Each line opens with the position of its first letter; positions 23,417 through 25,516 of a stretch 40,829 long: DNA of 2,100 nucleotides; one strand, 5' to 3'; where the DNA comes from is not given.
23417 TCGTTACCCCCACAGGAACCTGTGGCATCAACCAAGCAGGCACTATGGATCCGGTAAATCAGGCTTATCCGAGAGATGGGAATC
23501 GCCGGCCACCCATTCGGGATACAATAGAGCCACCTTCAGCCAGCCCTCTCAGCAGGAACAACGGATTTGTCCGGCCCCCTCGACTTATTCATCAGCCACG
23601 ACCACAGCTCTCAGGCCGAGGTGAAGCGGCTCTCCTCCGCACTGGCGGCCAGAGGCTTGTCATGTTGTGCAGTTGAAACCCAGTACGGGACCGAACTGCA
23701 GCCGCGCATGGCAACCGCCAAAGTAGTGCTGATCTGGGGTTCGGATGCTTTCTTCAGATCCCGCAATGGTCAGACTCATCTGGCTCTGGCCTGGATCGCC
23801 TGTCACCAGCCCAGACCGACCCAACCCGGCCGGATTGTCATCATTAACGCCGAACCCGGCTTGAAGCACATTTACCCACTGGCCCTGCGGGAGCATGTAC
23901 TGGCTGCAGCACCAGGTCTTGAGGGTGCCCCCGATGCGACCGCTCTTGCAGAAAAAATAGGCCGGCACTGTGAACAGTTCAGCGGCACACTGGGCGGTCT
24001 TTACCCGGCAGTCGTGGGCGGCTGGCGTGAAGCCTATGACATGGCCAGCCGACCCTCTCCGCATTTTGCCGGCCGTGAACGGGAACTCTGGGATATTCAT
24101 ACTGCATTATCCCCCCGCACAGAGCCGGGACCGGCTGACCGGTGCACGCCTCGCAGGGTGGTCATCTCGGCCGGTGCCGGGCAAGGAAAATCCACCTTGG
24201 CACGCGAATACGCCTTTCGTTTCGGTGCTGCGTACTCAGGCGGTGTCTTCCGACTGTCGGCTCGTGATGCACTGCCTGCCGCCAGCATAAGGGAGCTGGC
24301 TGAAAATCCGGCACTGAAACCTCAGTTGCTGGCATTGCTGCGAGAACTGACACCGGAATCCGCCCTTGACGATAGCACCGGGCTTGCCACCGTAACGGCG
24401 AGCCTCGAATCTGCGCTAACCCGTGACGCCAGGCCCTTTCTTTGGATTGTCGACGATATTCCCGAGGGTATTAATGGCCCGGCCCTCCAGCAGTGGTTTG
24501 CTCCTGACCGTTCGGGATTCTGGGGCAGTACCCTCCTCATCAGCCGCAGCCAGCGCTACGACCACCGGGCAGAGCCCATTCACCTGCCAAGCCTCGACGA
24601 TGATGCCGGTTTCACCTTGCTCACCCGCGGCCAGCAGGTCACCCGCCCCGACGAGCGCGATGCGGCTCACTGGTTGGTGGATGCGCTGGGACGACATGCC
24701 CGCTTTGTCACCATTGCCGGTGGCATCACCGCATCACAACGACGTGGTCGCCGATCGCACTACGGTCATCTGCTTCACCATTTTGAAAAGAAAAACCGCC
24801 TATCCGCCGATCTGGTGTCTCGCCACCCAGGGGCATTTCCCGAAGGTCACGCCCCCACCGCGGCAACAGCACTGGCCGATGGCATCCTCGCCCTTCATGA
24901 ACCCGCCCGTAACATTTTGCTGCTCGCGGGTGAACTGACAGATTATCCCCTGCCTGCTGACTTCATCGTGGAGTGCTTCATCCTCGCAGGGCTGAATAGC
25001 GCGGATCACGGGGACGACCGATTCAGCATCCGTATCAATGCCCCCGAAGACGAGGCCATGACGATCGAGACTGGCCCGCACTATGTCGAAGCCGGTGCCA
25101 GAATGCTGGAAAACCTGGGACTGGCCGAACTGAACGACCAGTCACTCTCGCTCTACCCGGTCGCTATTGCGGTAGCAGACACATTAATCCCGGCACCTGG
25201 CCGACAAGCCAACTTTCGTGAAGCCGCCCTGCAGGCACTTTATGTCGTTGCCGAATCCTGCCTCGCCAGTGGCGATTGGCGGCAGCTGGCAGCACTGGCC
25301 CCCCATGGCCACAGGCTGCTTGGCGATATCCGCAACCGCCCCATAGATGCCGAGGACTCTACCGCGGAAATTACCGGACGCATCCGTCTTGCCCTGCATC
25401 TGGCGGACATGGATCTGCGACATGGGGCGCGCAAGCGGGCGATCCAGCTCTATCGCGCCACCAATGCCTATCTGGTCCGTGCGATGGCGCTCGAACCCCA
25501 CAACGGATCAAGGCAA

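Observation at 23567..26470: Single-gene TIR-like / NB-ARC-type STAND / TPR protein: candidate bacterial NLR-like immune sensor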

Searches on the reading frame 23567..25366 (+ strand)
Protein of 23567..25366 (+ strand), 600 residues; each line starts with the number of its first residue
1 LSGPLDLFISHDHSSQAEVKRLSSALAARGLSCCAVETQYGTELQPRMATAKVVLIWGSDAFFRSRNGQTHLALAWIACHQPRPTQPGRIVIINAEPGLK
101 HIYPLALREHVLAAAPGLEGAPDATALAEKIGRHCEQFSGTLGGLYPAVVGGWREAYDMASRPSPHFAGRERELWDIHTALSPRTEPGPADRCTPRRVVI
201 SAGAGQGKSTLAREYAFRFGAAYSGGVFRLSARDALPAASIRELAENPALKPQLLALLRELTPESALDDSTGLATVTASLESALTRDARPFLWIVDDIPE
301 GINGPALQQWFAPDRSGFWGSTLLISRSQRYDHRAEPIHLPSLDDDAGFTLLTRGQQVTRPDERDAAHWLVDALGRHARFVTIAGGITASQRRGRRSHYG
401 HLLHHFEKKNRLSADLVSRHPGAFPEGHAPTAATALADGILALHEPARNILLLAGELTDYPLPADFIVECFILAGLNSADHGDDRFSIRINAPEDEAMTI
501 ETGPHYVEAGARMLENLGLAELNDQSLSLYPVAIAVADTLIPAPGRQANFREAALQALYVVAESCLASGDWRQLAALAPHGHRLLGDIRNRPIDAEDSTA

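Call 77: search_protein_representatives(protein=window:23567-25366:+)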
Query: 600 residues. Proteins with E-value up to 0.001 (for the whole library): 834; up to 1e-10: 573; up to 1e-30: 164. The best 150 are listed.
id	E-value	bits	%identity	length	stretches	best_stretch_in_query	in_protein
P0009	5.1e-184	629.7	52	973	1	1-600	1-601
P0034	3.3e-153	527.9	47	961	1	2-597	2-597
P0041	2.5e-131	455.6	41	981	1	1-599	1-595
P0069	7.1e-114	398.0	39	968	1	2-597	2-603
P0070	9.9e-100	351.3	87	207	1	1-179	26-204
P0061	1.7e-99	350.6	43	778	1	1-591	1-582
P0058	3.8e-99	349.4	40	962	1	3-598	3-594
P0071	8.5e-89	315.2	33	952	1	5-585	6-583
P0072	5.1e-84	299.4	39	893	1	1-584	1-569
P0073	6.6e-83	295.7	39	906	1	3-585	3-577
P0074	9.2e-62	225.9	36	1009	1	4-586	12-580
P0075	1.7e-45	172.2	34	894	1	5-474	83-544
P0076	1.7e-44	168.9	33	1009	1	5-475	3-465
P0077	2.3e-44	168.5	32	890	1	5-471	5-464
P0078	2.7e-44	168.2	32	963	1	5-472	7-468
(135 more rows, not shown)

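Call 80: find_encoding_contigs(protein=P0072, flank=6000, max_places=2)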
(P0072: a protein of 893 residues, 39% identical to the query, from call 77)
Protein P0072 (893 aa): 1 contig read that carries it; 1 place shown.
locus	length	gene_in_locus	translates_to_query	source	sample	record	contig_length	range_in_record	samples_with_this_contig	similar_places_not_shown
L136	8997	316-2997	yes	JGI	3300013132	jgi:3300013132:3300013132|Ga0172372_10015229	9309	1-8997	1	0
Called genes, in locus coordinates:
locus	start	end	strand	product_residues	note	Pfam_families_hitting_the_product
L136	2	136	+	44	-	?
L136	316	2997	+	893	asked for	PF13676:TIR_2, PF13424:TPR_12 (faint), PF00515:TPR_1 (faint), PF07719:TPR_2 (faint), PF13181:TPR_8 (faint), PF13374:TPR_10 (faint), PF13414:TPR_11 (faint), PF10952:DUF2753 (faint)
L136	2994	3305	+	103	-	-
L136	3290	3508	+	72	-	PF10049:DUF2283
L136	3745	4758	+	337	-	PF14015:DUF4231 (weak), PF18184:SLATT_3, PF18181:SLATT_1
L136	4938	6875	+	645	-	-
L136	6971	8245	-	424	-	PF00994:MoCF_biosynth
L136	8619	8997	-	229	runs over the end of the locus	?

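Call 81: find_encoding_contigs(protein=P0074, flank=6000, max_places=2)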
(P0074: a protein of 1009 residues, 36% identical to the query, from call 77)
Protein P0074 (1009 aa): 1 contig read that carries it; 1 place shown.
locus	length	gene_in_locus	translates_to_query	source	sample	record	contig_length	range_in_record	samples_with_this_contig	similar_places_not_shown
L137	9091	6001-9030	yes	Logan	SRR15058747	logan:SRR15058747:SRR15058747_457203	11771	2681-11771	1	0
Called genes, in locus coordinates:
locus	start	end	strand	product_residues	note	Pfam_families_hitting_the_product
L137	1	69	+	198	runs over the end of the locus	PF00440:TetR_N, PF16925:TetR_C_13, PF21993:TetR_C_13_2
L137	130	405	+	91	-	PF14026:SCO4226-like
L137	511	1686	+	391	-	PF02239:Cytochrom_D1 (faint)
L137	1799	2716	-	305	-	PF03331:LpxC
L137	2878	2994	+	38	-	-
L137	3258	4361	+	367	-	PF03969:AFG1_ATPase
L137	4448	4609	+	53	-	PF13517:FG-GAP_3 (weak), PF01839:FG-GAP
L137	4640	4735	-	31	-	-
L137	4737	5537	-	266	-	PF10127:RlaP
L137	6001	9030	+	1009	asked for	PF13676:TIR_2, PF00515:TPR_1 (faint), PF13374:TPR_10 (faint), PF07719:TPR_2 (faint), PF10952:DUF2753 (faint), PF13181:TPR_8 (faint), PF13414:TPR_11 (faint), PF13424:TPR_12 (weak)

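Call 82: find_encoding_contigs(protein=P0071, flank=6000, max_places=2)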
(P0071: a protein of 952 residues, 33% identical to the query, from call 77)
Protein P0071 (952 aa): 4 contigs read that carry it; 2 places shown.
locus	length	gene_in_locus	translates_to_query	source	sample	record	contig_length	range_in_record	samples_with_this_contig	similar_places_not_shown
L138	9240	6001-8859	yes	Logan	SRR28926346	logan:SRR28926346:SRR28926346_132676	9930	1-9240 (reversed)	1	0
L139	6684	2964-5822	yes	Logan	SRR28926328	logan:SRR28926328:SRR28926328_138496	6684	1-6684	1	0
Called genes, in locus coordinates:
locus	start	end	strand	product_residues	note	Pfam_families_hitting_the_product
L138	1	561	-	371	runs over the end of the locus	PF12849:PBP_like_2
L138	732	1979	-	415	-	PF00691:OmpA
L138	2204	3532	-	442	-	PF11808:PhoR, PF13188:PAS_8 (weak), PF00512:HisKA, PF02518:HATPase_c, PF13581:HATPase_c_2 (weak)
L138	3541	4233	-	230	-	PF00072:Response_reg, PF00486:Trans_reg_C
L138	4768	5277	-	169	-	PF02600:DsbB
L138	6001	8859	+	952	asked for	PF00515:TPR_1 (faint), PF07719:TPR_2 (faint), PF13676:TIR_2, PF21033:RMD1-3 (faint), PF10952:DUF2753 (weak)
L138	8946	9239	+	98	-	?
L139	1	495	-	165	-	?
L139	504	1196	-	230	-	PF00072:Response_reg, PF00486:Trans_reg_C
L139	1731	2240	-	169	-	PF02600:DsbB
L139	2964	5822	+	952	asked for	PF00515:TPR_1 (faint), PF07719:TPR_2 (faint), PF13676:TIR_2, PF21033:RMD1-3 (faint), PF10952:DUF2753 (weak)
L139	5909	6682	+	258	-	?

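Call 86: find_encoding_contigs(protein=P0073, flank=6000, max_places=2)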
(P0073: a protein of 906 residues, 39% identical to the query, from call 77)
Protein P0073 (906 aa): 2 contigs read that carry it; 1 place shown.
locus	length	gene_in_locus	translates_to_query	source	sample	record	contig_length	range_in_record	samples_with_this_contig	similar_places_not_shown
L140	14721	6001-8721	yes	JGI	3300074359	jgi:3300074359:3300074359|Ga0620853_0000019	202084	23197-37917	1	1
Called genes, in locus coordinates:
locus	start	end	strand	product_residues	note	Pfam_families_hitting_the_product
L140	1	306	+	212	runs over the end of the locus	PF01209:Ubie_methyltran, PF13489:Methyltransf_23, PF08241:Methyltransf_11, PF08242:Methyltransf_12, PF13649:Methyltransf_25, PF13847:Methyltransf_31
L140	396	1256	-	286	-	PF04542:Sigma70_r2, PF04545:Sigma70_r4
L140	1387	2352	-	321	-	PF04055:Radical_SAM, PF12345:DUF3641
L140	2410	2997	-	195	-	PF14103:DUF4276 (weak)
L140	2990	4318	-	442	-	PF02463:SMC_N (weak), PF11398:DUF2813 (faint), PF13175:AAA_15, PF13476:AAA_23 (weak), PF13304:AAA_21, PF13175:AAA_15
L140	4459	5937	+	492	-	-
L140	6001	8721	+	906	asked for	PF13676:TIR_2 (faint), PF07719:TPR_2 (faint), PF13424:TPR_12 (faint), PF13374:TPR_10 (faint), PF10952:DUF2753 (faint)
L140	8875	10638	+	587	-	PF03485:Arg_tRNA_synt_N, PF00750:tRNA-synt_1d, PF05746:DALR_1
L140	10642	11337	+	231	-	PF05036:SPOR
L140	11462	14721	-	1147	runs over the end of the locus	PF05359:DUF748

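Call 87: search_protein_families(library=padloc, proteins=[P0072, P0071, P0074, P0073, L136:3745-4755:+, L136:4938-6872:+, L136:2994-3302:+, P0075, P0076], max_evalue=0.001)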
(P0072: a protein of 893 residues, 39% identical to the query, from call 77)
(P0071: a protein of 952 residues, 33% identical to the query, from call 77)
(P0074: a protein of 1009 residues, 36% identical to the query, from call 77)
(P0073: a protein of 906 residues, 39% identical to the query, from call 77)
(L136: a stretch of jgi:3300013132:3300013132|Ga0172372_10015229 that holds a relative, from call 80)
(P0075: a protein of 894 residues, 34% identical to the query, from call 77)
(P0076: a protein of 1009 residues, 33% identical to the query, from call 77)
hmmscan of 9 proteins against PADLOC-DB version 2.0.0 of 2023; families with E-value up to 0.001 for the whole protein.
P0072 (893 aa): 3 families
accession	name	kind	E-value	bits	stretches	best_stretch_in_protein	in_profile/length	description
PDLC02012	SAVED5--SAVED_TIR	-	4.4e-09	33.9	1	6-90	15-99/404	-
PDLC00434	ThsB1|ThsB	-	1.4e-07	29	1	7-80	141-215/396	TIR-like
PDLC05062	PDC-S66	-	0.00065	17.2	1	3-87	147-232/282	-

P0071 (952 aa): 0 families

P0074 (1009 aa): 1 family
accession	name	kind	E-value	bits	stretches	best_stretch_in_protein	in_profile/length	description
PDLC02012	SAVED5--SAVED_TIR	-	1.6e-07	28.8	1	5-84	6-85/404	-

P0073 (906 aa): 0 families

L136:3745-4755:+ (337 aa): 0 families

L136:4938-6872:+ (645 aa): 0 families

L136:2994-3302:+ (103 aa): 0 families

P0075 (894 aa): 2 families
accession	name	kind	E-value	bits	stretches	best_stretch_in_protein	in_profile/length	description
PDLC05062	PDC-S66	-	8.9e-08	29.9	1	72-160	138-227/282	-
PDLC02012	SAVED5--SAVED_TIR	-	6.9e-07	26.7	1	80-191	10-122/404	-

P0076 (1009 aa): 4 families
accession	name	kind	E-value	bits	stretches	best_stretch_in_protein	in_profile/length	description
PDLC05062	PDC-S66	-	3.5e-10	37.8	1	2-79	148-226/282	-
PDLC01169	TPR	-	8e-08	30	0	822-915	110-199/252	TPR repeats containing protein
PDLC02012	SAVED5--SAVED_TIR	-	7.4e-07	26.6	1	4-100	15-109/404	-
PDLC00417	ThsB1|ThsB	-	0.00044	17.8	1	2-78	166-243/303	TIR-like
